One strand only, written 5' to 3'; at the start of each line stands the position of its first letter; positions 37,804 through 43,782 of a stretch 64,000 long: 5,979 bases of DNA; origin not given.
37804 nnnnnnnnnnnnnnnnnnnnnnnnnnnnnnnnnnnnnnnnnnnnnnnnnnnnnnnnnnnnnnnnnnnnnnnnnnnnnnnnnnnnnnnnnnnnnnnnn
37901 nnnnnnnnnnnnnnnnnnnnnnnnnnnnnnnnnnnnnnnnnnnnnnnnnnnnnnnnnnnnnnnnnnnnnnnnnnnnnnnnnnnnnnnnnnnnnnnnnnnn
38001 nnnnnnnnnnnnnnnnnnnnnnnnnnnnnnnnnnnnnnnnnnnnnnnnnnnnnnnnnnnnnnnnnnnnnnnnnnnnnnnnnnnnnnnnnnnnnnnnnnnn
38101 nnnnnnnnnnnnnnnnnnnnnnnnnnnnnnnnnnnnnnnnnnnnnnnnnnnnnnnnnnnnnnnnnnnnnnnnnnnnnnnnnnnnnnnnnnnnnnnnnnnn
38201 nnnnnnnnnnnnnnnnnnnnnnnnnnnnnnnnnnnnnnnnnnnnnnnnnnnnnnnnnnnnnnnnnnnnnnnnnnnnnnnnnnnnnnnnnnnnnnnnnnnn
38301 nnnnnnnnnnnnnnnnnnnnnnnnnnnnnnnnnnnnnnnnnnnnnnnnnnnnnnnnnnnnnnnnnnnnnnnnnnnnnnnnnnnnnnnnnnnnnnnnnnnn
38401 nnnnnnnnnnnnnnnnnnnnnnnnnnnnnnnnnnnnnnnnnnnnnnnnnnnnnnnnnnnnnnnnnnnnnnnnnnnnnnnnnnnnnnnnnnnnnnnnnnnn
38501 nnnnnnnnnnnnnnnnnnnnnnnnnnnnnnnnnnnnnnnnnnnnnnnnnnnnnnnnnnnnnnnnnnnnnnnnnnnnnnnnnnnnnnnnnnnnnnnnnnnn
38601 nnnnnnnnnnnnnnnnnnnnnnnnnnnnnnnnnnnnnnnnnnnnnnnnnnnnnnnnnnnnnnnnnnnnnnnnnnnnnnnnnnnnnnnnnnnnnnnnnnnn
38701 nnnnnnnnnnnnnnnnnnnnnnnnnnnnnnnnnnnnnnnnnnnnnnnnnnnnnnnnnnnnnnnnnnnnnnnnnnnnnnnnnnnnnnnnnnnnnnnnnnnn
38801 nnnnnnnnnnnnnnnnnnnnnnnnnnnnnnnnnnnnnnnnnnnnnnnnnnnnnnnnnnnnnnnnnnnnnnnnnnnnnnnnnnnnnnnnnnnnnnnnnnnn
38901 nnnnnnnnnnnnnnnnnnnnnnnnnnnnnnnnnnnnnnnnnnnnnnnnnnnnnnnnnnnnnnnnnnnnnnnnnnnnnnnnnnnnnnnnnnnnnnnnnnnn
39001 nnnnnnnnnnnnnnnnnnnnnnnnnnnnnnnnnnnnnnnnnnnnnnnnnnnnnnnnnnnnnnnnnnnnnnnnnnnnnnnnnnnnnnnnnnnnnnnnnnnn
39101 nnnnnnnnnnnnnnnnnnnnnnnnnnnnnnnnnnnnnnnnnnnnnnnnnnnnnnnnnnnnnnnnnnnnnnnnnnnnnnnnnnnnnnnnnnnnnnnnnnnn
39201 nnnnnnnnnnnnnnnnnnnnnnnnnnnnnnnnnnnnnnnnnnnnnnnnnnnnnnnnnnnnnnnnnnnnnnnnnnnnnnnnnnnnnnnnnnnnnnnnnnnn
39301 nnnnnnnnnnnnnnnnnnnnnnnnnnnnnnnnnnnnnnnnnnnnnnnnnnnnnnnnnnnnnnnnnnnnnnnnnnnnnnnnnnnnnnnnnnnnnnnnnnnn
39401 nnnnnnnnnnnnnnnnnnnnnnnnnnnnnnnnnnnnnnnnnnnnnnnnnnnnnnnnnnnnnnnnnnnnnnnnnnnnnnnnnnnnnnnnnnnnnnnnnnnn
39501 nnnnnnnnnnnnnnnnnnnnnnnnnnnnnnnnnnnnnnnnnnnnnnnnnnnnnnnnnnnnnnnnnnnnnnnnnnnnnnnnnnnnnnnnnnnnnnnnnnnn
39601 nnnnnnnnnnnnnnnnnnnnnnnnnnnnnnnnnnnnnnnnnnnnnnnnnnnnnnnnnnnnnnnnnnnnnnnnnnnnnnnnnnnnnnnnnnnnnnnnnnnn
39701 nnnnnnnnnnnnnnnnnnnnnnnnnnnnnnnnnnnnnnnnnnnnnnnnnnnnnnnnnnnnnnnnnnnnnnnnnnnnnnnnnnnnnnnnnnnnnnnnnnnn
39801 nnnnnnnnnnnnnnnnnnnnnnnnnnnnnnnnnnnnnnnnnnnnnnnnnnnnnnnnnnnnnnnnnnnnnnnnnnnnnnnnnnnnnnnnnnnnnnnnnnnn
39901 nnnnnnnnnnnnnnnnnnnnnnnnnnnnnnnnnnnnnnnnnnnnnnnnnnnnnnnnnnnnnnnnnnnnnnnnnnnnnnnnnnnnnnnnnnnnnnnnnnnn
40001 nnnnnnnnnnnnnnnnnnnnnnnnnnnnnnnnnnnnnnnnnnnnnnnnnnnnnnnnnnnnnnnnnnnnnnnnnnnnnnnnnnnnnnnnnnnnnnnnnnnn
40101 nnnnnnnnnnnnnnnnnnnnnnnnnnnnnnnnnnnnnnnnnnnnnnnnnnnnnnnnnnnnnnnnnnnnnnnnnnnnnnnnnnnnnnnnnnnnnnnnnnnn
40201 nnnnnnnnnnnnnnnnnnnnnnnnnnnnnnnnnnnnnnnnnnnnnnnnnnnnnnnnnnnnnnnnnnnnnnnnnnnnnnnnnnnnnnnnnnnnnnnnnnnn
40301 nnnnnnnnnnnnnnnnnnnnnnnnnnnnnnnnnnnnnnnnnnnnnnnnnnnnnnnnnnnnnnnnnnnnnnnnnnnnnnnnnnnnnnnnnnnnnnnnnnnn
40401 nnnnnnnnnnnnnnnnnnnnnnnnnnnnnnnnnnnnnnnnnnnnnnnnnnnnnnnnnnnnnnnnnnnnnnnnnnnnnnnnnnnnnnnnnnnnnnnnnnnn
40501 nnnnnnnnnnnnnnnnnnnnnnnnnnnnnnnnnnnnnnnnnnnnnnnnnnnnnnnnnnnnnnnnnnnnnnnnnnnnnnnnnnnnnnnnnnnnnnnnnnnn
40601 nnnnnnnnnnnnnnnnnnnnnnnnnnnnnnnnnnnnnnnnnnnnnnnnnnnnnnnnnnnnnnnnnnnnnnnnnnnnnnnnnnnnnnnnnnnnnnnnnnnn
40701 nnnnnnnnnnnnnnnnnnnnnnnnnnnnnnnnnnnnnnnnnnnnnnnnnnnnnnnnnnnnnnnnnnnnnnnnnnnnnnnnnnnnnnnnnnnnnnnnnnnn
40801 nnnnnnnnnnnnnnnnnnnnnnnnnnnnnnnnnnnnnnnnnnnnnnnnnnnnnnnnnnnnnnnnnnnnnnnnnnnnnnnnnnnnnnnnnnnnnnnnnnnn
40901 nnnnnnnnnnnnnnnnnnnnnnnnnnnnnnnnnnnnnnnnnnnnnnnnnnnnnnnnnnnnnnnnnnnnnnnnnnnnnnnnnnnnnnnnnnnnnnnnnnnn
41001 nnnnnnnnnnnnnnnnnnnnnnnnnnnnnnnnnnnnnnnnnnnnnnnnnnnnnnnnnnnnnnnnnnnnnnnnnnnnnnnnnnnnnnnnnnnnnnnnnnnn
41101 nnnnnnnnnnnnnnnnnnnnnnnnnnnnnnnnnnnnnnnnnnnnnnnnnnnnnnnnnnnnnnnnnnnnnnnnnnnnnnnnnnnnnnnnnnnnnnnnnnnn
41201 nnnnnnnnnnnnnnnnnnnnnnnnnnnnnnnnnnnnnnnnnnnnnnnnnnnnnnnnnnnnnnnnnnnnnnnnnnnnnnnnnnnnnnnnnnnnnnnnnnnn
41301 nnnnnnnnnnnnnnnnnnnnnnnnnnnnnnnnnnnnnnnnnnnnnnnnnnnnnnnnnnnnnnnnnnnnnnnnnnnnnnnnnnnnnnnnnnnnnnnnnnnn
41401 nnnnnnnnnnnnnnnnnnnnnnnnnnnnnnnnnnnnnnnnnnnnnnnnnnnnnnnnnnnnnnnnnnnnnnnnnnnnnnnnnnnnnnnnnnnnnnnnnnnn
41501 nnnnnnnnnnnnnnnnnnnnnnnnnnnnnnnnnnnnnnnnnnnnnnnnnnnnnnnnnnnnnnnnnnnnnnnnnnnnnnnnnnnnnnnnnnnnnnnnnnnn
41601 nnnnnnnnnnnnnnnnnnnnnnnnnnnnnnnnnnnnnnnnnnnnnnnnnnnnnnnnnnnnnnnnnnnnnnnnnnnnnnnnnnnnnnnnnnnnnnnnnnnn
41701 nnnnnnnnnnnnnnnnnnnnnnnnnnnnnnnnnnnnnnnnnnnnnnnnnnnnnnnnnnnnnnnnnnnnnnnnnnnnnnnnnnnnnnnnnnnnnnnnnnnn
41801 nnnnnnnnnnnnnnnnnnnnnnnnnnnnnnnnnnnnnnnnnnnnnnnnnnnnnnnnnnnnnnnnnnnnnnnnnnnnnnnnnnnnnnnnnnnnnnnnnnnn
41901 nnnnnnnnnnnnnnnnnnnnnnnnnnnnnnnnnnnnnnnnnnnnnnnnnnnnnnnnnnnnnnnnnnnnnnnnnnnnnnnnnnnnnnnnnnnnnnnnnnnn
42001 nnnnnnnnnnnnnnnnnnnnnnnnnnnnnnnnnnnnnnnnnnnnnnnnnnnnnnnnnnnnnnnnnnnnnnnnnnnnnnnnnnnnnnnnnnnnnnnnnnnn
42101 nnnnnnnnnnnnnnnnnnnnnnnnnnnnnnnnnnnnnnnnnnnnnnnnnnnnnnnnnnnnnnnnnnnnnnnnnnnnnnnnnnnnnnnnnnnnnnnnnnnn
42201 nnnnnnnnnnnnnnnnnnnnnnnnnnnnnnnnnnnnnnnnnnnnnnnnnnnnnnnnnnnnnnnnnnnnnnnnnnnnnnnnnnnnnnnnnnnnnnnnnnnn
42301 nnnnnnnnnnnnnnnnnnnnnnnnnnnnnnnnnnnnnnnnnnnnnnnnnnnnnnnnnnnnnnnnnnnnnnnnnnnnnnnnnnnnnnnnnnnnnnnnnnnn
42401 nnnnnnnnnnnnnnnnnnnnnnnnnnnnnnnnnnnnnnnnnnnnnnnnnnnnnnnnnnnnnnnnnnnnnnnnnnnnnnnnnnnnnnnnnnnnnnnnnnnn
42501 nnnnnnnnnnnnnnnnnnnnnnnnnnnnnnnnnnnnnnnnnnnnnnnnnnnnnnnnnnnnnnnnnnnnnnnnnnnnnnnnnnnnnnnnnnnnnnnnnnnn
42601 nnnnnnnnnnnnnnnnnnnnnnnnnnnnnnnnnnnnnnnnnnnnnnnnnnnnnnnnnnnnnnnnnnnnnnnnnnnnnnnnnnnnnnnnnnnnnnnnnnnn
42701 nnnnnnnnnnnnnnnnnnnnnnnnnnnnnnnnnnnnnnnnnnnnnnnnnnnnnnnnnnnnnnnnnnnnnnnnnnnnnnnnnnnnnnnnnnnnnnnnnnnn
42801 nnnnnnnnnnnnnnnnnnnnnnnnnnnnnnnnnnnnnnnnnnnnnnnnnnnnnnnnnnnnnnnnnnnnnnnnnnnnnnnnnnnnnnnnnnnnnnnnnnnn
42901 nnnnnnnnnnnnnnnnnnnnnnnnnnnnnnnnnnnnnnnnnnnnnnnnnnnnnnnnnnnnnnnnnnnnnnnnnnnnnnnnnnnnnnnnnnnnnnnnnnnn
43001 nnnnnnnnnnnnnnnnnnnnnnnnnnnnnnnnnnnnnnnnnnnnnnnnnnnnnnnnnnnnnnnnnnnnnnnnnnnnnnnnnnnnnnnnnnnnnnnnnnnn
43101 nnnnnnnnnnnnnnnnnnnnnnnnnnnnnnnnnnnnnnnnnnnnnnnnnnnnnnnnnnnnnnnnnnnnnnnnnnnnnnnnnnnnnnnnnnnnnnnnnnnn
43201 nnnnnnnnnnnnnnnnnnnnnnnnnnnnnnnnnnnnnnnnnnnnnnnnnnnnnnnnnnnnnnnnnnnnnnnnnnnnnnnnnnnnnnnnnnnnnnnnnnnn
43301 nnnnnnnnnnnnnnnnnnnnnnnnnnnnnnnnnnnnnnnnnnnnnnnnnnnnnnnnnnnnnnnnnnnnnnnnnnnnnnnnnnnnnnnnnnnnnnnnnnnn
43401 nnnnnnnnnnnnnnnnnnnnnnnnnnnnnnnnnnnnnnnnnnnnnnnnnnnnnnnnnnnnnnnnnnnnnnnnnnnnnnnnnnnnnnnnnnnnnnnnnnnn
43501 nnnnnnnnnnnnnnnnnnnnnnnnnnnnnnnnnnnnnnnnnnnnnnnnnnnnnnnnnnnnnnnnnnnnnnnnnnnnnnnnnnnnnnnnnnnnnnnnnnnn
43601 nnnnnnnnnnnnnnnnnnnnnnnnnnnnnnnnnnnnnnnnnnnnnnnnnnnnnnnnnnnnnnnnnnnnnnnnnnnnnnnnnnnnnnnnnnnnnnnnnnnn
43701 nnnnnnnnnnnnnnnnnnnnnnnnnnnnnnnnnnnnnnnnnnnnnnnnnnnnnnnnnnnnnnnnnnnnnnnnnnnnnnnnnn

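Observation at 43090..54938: Two parallel four-gene minor-pilin modules in one 12-kb pilus cluster, one plain and one decorated with lectin-like domains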

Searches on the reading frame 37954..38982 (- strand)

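Call 60: search_protein_families(library=pfam, max_evalue=0.001, proteins=[window:37954-38982:-])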
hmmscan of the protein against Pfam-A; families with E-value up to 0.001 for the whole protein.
window:37954-38982:- (342 aa): 1 family
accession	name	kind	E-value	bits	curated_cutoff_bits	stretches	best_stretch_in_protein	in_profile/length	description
PF13310.11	Virulence_RhuM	-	1.8e-112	375.2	33.7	1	70-325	2-250/252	Virulence protein RhuM family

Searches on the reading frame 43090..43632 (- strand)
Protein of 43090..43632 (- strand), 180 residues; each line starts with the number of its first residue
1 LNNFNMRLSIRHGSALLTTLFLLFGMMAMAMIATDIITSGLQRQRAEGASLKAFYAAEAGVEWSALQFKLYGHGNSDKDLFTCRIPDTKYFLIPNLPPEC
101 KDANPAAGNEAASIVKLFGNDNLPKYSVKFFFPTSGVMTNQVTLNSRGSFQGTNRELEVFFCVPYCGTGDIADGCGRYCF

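Call 3: search_protein_families(library=pfam, max_evalue=0.1, proteins=[window:43090-43632:-])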
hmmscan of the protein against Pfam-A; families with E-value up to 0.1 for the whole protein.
window:43090-43632:- (180 aa): 0 families

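Call 13: search_protein_families(library=ncbifam, max_evalue=1, proteins=[window:43090-43632:-])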
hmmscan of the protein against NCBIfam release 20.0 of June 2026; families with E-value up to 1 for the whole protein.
window:43090-43632:- (180 aa): 1 family
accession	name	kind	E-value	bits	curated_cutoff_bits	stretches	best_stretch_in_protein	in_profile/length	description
NF037980.1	T2SS_GspK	equivalog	0.018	14.6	130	1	12-69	2-59/307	type II secretion system minor pseudopilin GspK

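Call 46: search_protein_families(library=pfam, alignment_id=A9, max_evalue=0.1)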
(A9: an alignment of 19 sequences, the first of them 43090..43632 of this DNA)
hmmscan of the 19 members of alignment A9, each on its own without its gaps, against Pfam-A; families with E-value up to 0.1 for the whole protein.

A. member 1, window:43090-43632:- (180 aa): 0 families

B. families by the number of members that match (of 19 scanned): 5 families
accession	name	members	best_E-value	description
PF14341.11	PilX_N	6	1.1e-06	PilX N-terminal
PF13789.11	DUF4181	1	0.0011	Domain of unknown function (DUF4181)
PF10766.14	AcrZ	1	0.03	Multidrug efflux pump-associated protein AcrZ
PF10651.15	BppU_N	1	0.031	BppU N-terminal domain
PF19658.4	DUF6161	1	0.033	Family of unknown function (DUF6161)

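Call 53: find_homologous_proteins(query=A9, max_evalue=0.001)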
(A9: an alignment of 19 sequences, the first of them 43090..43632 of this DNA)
Query A9 (19 sequences) (180 aa, profile of the alignment): 72 proteins with E <= 0.001 among 5141 candidates.
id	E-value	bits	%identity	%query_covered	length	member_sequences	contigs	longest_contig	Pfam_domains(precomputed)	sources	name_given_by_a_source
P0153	1.3e-33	134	100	97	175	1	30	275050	-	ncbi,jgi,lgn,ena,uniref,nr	ncbi:hypothetical protein COT94_00595 [Candidatus Falkowbacteria bacterium CG10_big_fil_rev_8_21_14_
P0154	7.4e-29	119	-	-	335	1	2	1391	-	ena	-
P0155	5.8e-23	100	-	-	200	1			-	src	-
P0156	1.7e-20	92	24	38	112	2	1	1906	-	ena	-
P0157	1.8e-20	91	-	-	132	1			-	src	-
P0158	2.7e-20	91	27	46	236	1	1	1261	-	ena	-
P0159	4.2e-20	90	-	-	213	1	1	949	-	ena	-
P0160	4.7e-20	90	-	-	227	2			-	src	-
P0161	7.6e-20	89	-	-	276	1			-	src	-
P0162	1.4e-19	89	41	96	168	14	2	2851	-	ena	-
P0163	2.3e-19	88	41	91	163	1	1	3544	-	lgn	-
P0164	3.7e-19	87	-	-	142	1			-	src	-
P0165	4.5e-19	87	-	-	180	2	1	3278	-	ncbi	ncbi:MAG: hypothetical protein AAB945_00395, partial [Patescibacteria group bacterium]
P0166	1.9e-18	85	41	96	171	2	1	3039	-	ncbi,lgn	-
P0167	1.9e-18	85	-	-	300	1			-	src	-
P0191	2.2e-10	59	28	30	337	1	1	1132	PF14341.12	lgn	-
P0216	1.4e-4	40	40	31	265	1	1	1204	PF14341.12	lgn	-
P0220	3.1e-4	39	26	28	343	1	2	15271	PF23981.2,PF14341.12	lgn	-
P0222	7.3e-4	38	33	28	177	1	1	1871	PF14341.12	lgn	-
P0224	9.6e-4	37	31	27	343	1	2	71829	PF23981.2,PF14341.12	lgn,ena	-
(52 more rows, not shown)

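Call 69: predict_structure(alignment_id=A12)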
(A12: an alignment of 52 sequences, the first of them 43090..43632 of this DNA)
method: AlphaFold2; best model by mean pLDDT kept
length: 180 residues; sequences in the alignment: 52
mean_pLDDT: 73.9   pTM: 0.64
mean pLDDT of the five models: 73.9, 72.1, 72.0, 71.5, 70.3
residues with pLDDT >= 90: 65; 70-90: 36; 50-70: 45; < 50: 34
segments of 3 or more residues with pLDDT < 50: 77-96, 98-100, 102-105, 176-180
pLDDT, mean of each block of 10 residues (from residue 1): 67 88 98 98 97 95 86 55 40 43 49 58 86 68 90 94 68 49
secondary structure, 60 per line:
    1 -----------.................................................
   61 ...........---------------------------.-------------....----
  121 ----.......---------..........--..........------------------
elements in order: H12-71 E113-116 E125-131 E141-150 E153-162

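Call 75: fold_search(model_id=the predicted structure, library=pdb)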
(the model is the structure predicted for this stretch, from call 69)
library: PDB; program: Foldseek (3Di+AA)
matches with E <= 10: 681; with E <= 0.001: 0
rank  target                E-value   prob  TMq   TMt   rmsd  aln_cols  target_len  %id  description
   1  6qvi_C                1.5e-01  0.89  0.37  0.15   8.6       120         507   23  Crystal structure of competence-associated pilin ComZ from Thermus thermophilus (released 2019-05-29)
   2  6qvf_B                2.0e-01  0.87  0.22  0.23   2.4        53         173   15  TT_C0855 competence pilin from Thermus thermophilus HB27 (released 2019-05-29)
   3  6qvf_D                2.1e-01  0.85  0.22  0.23   2.4        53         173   15  TT_C0855 competence pilin from Thermus thermophilus HB27 (released 2019-05-29)
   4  6qvf_C                2.1e-01  0.66  0.25  0.26   5.8        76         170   17  TT_C0855 competence pilin from Thermus thermophilus HB27 (released 2019-05-29)
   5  6qvi_A                2.4e-01  0.82  0.36  0.14   8.3       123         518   21  Crystal structure of competence-associated pilin ComZ from Thermus thermophilus (released 2019-05-29)
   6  6qvi_B                2.4e-01  0.75  0.33  0.13  10.4       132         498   19  Crystal structure of competence-associated pilin ComZ from Thermus thermophilus (released 2019-05-29)
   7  7wzg_C                2.5e-01  0.91  0.27  0.21   2.7        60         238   15  Cypemycin N-terminal methyltransferase CypM (released 2023-02-22)
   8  9vrr_B                3.0e-01  0.28  0.16  0.11   4.8        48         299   19  Crystal structure of human PTPN2 with inhibitor WS3 (released 2025-12-17)
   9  2pi7_A                3.2e-01  0.33  0.19  0.12   4.8        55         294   16  Structure of the catalytic domain of the chick retinal neurite inhibitor-Receptor Protein Tyrosine Phosphatase CRYP-2/ (released 2007-05-01)
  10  2k4v_MODEL_1_A        3.4e-01  0.60  0.22  0.30   3.6        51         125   12  Solution structure of uncharacterized protein PA1076 from Pseudomonas aeruginosa. Northeast Structural Genomic (released 2008-08-19)
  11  7u6f_B4               3.9e-01  0.66  0.18  0.18   2.2        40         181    5  Mouse retromer (VPS26/VPS35/VPS29) heterotrimers (released 2022-10-12)
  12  2g59_B                3.9e-01  0.23  0.16  0.11   3.9        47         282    8  Crystal Structure of the Catalytic Domain of Protein Tyrosine Phosphatase from Homo sapiens (released 2006-03-14)
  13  3s3e_A                4.1e-01  0.25  0.17  0.11   4.1        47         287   13  Crystal structure of the catalytic domain of PTP10D from Drosophila melanogaster (released 2011-11-02)
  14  2pi7_B                4.1e-01  0.25  0.16  0.11   4.0        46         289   17  Structure of the catalytic domain of the chick retinal neurite inhibitor-Receptor Protein Tyrosine Phosphatase CRYP-2/ (released 2007-05-01)
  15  2gjt_B                4.4e-01  0.30  0.19  0.13   3.9        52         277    8  Crystal structure of the human receptor phosphatase PTPRO (released 2006-05-02)
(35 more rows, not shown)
